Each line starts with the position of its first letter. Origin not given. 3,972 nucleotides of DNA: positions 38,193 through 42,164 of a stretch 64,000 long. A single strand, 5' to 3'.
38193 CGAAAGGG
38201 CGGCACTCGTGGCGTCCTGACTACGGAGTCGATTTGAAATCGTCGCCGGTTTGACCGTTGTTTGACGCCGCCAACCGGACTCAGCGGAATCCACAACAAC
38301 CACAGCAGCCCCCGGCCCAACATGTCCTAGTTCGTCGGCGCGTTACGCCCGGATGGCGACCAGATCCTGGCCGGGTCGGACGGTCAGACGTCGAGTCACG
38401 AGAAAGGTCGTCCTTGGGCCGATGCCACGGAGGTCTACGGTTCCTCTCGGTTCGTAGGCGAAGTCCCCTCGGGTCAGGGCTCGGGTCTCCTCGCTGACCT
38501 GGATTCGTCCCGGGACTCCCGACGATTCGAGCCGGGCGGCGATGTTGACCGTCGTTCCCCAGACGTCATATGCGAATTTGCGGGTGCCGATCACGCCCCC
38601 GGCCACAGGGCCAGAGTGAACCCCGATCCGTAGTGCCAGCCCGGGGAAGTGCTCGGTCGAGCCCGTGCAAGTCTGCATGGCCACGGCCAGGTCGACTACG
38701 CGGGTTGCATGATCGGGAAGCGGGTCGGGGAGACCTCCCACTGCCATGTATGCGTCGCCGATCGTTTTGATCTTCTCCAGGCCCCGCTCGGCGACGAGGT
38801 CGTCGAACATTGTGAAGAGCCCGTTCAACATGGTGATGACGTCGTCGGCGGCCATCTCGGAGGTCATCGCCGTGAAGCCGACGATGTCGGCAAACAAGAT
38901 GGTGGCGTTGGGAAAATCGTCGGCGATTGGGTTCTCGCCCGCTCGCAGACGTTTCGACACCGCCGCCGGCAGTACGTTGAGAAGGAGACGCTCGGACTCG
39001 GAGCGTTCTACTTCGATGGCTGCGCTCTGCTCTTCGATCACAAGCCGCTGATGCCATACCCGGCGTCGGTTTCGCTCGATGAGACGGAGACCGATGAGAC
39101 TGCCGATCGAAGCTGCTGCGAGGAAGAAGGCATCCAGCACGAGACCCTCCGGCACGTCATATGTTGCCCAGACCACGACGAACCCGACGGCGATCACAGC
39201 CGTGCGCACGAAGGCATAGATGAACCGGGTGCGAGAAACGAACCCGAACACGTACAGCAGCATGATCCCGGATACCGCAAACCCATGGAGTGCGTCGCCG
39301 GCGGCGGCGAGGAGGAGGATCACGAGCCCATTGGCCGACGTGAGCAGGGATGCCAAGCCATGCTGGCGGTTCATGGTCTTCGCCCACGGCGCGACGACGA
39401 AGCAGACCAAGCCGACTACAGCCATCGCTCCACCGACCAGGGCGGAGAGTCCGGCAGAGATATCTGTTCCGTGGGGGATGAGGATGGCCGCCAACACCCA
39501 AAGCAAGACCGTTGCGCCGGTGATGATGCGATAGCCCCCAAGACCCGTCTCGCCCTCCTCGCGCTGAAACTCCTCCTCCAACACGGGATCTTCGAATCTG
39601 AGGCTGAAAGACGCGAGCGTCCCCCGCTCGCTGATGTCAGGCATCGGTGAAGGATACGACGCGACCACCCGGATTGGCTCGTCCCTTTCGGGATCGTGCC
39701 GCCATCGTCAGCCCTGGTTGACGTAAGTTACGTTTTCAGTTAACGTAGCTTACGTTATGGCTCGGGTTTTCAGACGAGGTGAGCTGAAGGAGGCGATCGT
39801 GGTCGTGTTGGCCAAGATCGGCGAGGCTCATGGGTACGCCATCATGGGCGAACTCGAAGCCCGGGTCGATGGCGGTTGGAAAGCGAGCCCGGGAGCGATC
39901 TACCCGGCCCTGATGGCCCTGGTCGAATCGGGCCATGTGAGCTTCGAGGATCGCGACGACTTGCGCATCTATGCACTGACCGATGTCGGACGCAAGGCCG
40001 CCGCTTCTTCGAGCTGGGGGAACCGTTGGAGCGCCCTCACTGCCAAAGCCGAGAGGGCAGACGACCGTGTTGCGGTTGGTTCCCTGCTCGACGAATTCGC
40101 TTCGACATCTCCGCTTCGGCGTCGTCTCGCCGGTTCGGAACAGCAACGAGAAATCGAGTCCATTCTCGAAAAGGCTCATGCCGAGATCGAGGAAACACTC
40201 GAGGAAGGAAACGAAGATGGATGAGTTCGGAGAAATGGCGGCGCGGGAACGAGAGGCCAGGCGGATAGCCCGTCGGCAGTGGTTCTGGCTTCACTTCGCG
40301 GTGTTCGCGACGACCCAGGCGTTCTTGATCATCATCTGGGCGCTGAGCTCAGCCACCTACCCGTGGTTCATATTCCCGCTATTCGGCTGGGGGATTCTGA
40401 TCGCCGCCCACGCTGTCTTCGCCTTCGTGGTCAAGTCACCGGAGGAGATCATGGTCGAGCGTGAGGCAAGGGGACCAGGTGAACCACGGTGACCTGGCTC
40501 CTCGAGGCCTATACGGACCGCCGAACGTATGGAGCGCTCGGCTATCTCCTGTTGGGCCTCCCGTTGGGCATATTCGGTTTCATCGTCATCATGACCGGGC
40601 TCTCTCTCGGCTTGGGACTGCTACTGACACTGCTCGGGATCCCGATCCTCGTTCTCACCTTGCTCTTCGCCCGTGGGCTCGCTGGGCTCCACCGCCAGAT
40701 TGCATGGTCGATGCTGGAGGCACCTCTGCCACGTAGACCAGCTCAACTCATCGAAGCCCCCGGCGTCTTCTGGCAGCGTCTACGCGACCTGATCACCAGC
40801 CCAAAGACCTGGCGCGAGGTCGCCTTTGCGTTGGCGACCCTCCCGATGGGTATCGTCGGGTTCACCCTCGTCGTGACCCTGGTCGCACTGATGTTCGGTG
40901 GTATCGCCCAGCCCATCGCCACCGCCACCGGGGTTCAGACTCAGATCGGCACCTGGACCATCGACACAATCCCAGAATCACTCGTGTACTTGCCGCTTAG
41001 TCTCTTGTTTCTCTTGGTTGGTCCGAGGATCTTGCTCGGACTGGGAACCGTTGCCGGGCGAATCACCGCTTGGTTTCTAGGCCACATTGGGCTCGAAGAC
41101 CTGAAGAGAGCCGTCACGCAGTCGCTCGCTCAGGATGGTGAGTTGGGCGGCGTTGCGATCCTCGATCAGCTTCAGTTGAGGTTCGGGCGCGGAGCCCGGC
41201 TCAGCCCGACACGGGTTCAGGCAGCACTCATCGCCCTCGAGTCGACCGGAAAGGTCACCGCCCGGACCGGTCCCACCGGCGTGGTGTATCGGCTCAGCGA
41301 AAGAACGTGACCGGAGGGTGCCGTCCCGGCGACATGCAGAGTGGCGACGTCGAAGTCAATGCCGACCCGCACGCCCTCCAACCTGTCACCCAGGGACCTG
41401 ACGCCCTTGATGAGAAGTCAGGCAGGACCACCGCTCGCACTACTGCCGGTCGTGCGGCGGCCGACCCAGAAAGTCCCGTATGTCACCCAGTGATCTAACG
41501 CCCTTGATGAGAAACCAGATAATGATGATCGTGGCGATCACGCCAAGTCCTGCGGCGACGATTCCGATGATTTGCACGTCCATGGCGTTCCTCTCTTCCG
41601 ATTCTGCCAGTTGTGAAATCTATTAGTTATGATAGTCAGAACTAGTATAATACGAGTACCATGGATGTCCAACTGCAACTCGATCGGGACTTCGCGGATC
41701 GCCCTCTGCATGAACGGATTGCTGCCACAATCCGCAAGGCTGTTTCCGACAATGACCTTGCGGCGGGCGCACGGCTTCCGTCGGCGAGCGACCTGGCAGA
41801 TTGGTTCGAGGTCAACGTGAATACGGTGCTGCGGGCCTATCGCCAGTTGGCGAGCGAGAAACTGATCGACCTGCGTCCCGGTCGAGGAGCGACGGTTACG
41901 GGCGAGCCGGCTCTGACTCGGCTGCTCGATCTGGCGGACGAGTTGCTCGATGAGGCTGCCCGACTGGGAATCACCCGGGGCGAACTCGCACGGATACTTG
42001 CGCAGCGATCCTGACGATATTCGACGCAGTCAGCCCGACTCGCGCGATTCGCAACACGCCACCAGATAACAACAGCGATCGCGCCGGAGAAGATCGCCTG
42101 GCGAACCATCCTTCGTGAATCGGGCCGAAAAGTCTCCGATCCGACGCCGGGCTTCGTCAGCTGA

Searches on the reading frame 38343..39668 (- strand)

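Call 58: search_protein_families(library=pfam, proteins=[window:38343-39668:-], max_evalue=0.001)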
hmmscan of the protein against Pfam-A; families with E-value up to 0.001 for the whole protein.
window:38343-39668:- (441 aa): 1 family
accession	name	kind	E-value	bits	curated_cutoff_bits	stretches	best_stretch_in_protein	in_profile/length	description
PF00211.25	Guanylate_cyc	-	8.1e-55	185.7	21.9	1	251-424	5-181/183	Adenylate and Guanylate cyclase catalytic domain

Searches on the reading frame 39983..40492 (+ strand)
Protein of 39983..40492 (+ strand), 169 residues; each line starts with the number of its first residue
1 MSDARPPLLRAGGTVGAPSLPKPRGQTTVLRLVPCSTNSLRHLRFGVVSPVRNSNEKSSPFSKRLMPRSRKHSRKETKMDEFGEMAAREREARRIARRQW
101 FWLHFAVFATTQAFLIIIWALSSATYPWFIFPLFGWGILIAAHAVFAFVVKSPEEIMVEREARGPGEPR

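Call 58: search_protein_families(library=pfam, proteins=[window:39983-40492:+], max_evalue=0.001)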
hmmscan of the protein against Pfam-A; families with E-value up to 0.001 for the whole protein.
window:39983-40492:+ (169 aa): 1 family
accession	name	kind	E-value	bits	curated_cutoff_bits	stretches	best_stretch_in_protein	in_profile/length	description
PF13239.11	2TM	-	3.4e-13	49.9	24.8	1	89-150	1-61/79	2TM domain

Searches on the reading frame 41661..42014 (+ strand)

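Call 68: search_protein_families(library=pfam, proteins=[window:41661-42014:+], max_evalue=0.0001)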
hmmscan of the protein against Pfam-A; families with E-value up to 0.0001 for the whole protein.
window:41661-42014:+ (117 aa): 2 families
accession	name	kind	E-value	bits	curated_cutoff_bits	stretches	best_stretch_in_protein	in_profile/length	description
PF00392.27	GntR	-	1.2e-14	54.1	27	1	17-79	2-64/64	Bacterial regulatory proteins, gntR family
PF13545.12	HTH_Crp_2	-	3.8e-06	27.2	27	0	19-87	2-69/70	Crp-like helix-turn-helix domain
